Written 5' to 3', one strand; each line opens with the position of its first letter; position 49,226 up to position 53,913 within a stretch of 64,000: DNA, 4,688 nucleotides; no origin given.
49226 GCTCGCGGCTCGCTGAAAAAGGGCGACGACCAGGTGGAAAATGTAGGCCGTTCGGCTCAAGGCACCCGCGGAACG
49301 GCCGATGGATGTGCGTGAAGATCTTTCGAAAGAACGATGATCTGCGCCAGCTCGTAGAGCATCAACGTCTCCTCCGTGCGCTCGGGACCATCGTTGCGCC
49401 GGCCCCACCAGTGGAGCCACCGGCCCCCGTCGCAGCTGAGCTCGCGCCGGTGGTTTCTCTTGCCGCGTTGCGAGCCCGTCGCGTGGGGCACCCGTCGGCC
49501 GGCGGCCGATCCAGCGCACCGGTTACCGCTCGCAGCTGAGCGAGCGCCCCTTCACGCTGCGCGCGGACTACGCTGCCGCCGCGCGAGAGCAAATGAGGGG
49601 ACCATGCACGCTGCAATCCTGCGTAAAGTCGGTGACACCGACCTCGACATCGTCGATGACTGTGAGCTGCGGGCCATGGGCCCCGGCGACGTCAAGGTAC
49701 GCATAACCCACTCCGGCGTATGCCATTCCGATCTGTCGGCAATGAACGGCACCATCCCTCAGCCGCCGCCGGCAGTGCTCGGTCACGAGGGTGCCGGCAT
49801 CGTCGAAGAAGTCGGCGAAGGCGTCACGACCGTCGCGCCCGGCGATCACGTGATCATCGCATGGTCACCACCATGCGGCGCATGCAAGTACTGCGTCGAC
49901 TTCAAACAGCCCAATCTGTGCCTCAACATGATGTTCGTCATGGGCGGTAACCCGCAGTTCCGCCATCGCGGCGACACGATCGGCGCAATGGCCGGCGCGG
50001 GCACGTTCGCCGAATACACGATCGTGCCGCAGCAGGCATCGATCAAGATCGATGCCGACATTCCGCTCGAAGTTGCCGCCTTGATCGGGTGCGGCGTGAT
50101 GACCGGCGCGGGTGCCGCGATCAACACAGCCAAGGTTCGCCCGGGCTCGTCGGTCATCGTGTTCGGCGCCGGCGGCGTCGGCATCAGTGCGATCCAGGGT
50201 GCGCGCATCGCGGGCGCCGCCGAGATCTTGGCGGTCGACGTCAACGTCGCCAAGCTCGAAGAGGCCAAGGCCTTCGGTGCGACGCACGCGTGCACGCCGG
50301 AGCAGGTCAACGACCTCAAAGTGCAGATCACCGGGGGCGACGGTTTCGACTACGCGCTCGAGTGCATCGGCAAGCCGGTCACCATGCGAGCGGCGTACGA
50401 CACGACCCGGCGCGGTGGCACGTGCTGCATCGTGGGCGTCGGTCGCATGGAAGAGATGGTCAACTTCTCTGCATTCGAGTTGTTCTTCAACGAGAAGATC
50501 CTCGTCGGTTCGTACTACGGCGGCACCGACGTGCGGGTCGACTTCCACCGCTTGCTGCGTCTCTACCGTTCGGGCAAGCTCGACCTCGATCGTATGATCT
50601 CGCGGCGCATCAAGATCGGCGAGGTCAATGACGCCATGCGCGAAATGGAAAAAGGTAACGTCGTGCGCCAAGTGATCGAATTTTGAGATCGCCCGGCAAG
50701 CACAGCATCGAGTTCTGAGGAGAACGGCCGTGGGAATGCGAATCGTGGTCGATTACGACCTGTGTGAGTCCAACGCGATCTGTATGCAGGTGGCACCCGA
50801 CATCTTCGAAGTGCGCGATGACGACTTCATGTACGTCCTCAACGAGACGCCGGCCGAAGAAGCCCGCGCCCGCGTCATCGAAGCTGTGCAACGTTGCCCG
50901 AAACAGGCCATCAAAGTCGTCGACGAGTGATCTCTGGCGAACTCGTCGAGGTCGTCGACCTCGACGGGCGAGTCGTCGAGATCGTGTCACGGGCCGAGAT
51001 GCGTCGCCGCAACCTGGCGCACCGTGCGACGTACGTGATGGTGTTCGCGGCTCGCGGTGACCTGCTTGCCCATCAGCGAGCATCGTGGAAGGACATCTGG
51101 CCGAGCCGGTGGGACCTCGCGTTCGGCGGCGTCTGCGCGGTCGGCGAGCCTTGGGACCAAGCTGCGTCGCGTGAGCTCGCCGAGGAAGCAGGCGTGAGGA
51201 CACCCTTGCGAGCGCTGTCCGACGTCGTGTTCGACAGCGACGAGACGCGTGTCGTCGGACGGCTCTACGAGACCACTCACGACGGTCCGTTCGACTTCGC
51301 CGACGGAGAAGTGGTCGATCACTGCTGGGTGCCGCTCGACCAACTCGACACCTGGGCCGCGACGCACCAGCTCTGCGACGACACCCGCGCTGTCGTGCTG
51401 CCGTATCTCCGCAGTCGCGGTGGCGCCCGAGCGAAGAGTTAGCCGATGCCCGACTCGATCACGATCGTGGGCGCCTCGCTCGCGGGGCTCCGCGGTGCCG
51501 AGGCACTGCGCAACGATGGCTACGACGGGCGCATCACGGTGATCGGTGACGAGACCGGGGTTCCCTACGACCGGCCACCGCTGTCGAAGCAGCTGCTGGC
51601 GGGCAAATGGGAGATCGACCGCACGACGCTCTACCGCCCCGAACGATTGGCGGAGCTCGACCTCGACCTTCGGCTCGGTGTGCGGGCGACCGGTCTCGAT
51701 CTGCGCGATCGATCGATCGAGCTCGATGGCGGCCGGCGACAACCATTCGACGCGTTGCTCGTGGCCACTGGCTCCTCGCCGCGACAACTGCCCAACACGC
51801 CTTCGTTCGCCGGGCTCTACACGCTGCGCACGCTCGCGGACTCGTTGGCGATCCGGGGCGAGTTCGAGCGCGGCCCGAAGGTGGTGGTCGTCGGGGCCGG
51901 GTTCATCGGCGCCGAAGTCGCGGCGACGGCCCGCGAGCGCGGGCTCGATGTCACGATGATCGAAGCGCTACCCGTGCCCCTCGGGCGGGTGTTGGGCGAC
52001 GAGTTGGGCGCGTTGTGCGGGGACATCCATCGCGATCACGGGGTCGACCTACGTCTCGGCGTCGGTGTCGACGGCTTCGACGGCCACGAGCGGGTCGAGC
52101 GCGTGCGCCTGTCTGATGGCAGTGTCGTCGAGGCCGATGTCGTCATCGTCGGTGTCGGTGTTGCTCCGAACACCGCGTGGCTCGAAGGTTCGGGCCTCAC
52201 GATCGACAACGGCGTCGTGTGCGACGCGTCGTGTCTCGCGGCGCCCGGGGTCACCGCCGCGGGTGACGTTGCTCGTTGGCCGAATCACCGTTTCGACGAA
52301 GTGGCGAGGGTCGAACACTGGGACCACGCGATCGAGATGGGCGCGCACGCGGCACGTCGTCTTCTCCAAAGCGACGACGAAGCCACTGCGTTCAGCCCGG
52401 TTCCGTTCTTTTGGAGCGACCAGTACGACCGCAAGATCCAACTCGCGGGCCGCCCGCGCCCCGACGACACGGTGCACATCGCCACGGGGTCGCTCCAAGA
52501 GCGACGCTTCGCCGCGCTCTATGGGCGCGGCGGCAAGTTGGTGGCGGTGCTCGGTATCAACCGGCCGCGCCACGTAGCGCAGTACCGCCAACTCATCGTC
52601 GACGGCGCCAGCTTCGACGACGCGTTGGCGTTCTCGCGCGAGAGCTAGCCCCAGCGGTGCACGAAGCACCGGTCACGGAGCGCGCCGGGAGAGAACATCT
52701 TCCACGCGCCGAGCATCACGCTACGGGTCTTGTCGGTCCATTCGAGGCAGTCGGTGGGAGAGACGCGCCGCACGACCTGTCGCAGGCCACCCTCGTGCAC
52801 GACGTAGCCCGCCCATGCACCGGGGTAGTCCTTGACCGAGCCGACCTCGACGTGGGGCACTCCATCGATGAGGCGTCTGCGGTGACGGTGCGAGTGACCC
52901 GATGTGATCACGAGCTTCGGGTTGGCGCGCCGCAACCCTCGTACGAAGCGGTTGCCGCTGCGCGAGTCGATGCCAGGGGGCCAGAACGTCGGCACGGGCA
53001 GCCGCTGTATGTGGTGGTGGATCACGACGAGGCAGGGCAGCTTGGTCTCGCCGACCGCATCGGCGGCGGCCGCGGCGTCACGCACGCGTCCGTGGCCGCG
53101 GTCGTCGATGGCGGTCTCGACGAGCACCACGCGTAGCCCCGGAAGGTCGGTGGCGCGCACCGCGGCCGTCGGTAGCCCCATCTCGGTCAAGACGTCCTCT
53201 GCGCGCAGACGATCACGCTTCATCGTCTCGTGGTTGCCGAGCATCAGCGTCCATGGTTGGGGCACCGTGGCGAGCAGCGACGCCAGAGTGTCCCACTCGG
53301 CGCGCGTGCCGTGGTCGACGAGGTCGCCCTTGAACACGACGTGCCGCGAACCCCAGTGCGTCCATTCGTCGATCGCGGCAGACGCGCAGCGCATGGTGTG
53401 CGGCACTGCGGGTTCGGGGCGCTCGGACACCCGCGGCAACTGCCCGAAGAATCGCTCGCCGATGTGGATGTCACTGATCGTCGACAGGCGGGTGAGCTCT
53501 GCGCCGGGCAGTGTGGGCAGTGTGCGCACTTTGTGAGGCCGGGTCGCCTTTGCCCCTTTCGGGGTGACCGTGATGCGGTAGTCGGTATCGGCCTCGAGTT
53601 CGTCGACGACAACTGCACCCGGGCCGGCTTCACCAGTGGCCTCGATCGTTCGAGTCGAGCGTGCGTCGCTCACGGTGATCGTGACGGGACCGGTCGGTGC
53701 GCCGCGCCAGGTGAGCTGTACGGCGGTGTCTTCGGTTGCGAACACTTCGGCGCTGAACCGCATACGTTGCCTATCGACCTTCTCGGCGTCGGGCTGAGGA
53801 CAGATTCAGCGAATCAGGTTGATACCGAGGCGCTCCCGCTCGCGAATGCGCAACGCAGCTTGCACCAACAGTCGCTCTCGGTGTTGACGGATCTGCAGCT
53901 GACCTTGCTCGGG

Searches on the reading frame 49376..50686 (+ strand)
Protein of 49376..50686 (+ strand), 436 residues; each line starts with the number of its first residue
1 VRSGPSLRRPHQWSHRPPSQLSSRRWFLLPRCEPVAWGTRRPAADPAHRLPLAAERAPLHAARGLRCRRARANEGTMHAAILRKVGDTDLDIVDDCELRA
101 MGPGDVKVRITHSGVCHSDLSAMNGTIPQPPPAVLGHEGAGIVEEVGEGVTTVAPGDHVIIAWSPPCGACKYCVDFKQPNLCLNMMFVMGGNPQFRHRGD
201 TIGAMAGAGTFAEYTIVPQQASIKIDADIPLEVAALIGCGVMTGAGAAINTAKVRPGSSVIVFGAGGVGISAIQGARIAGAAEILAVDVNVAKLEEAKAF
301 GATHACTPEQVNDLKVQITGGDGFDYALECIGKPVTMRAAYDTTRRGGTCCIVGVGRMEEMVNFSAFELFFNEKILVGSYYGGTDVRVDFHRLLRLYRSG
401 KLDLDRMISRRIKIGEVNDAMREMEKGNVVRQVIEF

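Call 36: search_protein_families(library=pfam, proteins=[window:49376-50686:+], max_evalue=0.0001)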
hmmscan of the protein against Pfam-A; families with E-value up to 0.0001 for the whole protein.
window:49376-50686:+ (436 aa): 5 families
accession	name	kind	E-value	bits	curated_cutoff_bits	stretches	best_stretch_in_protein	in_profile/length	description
PF00107.32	ADH_zinc_N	-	2.1e-28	99.3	31.8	1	267-396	1-126/129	Zinc-binding dehydrogenase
PF08240.17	ADH_N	-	3.4e-27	95.2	23.5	1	102-225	1-102/104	Alcohol dehydrogenase GroES-like domain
PF13602.12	ADH_zinc_N_2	-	9.8e-09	36.7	27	1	301-429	2-128/134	Zinc-binding dehydrogenase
PF16912.11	Glu_dehyd_C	-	1.2e-05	25.4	34.9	1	251-436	26-211/211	Glucose dehydrogenase C-terminus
PF01262.27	AlaDh_PNT_C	-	5e-05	23.3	23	1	243-304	14-76/214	Alanine dehydrogenase/PNT, C-terminal domain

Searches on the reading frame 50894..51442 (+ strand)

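Call 76: search_protein_families(library=pfam, proteins=[window:50894-51442:+], max_evalue=0.00001)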
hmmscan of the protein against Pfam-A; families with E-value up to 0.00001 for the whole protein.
window:50894-51442:+ (182 aa): 1 family
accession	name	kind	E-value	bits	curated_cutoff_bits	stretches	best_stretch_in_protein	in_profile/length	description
PF00293.34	NUDIX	-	1.8e-14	54.3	21.1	1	43-154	3-123/134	NUDIX domain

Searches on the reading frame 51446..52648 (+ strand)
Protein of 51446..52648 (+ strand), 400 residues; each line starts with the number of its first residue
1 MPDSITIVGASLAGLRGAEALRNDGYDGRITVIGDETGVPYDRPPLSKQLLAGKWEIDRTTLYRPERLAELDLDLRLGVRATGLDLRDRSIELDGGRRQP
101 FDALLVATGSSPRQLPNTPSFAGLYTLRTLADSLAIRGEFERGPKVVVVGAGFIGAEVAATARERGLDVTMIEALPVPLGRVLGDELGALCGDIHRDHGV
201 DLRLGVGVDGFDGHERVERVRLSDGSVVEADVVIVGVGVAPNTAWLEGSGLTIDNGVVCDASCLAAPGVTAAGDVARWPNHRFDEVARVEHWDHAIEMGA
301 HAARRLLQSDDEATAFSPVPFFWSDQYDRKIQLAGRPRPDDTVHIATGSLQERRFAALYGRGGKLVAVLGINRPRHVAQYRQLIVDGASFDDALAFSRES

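Call 76: search_protein_families(library=pfam, proteins=[window:51446-52648:+], max_evalue=0.00001)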
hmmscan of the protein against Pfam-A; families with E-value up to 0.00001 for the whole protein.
window:51446-52648:+ (400 aa): 5 families
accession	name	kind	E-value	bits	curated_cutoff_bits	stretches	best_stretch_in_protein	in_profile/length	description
PF07992.20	Pyr_redox_2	-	5e-56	190.7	26.1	1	4-299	2-291/291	Pyridine nucleotide-disulphide oxidoreductase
PF14759.12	Reductase_C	-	4e-19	69.3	25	1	321-394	1-73/85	Reductase C-terminal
PF00070.33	Pyr_redox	-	1e-16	61.6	22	1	145-224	1-81/82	Pyridine nucleotide-disulphide oxidoreductase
PF01266.30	DAO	-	1.6e-06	28.3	27.9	0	145-174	1-30/353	FAD dependent oxidoreductase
PF13450.12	NAD_binding_8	-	5.2e-06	27.1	21.9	0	148-187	1-40/68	NAD(P)-binding Rossmann-like domain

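Call 87: search_protein_families(library=ncbifam, proteins=[window:51446-52648:+], max_evalue=0.00001)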
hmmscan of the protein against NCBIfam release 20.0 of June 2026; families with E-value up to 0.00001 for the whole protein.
window:51446-52648:+ (400 aa): 32 families (the best 25 are shown)
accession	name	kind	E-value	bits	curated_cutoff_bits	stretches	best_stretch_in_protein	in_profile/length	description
NF042949.2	3PPDioc_HcaD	equivalog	9.7e-80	268.2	450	1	4-390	3-384/386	3-phenylpropionate/cinnamic acid dioxygenase ferredoxin--NAD(+) reductase subunit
NF041682.1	ant_diox_AndAa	equivalog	7.3e-76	255.5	650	1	3-393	4-393/406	anthranilate 1,2-dioxygenase system ferredoxin--NAD(+) reductase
NF007286.0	PRK09754.1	equivalog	8.3e-59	199.3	447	1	4-394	5-389/400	phenylpropionate dioxygenase ferredoxin reductase subunit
TIGR02374.1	nitri_red_nirB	equivalog_domain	3.3e-39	135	578.35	1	5-288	1-290/794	nitrite reductase large subunit NirB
NF045765.1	PhenlGlyoxDHPadH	equivalog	8.1e-39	133.7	475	1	7-384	7-386/416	NADH-dependent phenylglyoxylate dehydrogenase subunit epsilon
NF003437.0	PRK04965.1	equivalog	4.8e-27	94.9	392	1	2-278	2-277/378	NADH:flavorubredoxin reductase NorW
TIGR03385.1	CoA_CoA_reduc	equivalog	1.1e-26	93.6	578.8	1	100-280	103-287/439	CoA-disulfide reductase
NF007123.0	PRK09564.1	equivalog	1.7e-24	86.3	458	1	7-276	5-284/444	CoA-disulfide reductase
NF011565.0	PRK14989.1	subfamily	2.3e-20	72.3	883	1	5-287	6-294/847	nitrite reductase large subunit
NF046103.1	NOXase_Strep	equivalog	1e-18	67.6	600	1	5-288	2-293/442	H2O-forming NADH oxidase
TIGR01350.1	lipoamide_DH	equivalog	1e-15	57.5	408.8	1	93-278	121-311/461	dihydrolipoyl dehydrogenase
NF010037.0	PRK13512.1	equivalog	1.7e-14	53.6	394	1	99-289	104-292/438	CoA-disulfide reductase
TIGR02053.1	MerA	equivalog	1.2e-13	50.9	454.45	1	87-292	115-322/465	mercury(II) reductase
NF040477.1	chlor_oxi_RclA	equivalog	1.4e-12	47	740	1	118-276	133-294/441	reactive chlorine resistance oxidoreductase RclA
NF005883.0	PRK07845.1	equivalog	1.8e-12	47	479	1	101-276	140-314/466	NAD(P)H-quinone dehydrogenase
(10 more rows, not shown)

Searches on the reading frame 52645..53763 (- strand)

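Call 76: search_protein_families(library=pfam, proteins=[window:52645-53763:-], max_evalue=0.00001)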
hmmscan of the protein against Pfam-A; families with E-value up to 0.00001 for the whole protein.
window:52645-53763:- (372 aa): 1 family
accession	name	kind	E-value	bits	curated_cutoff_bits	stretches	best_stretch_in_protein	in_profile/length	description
PF00149.33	Metallophos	-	1.9e-07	32.2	21.5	1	96-293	6-190/191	Calcineurin-like phosphoesterase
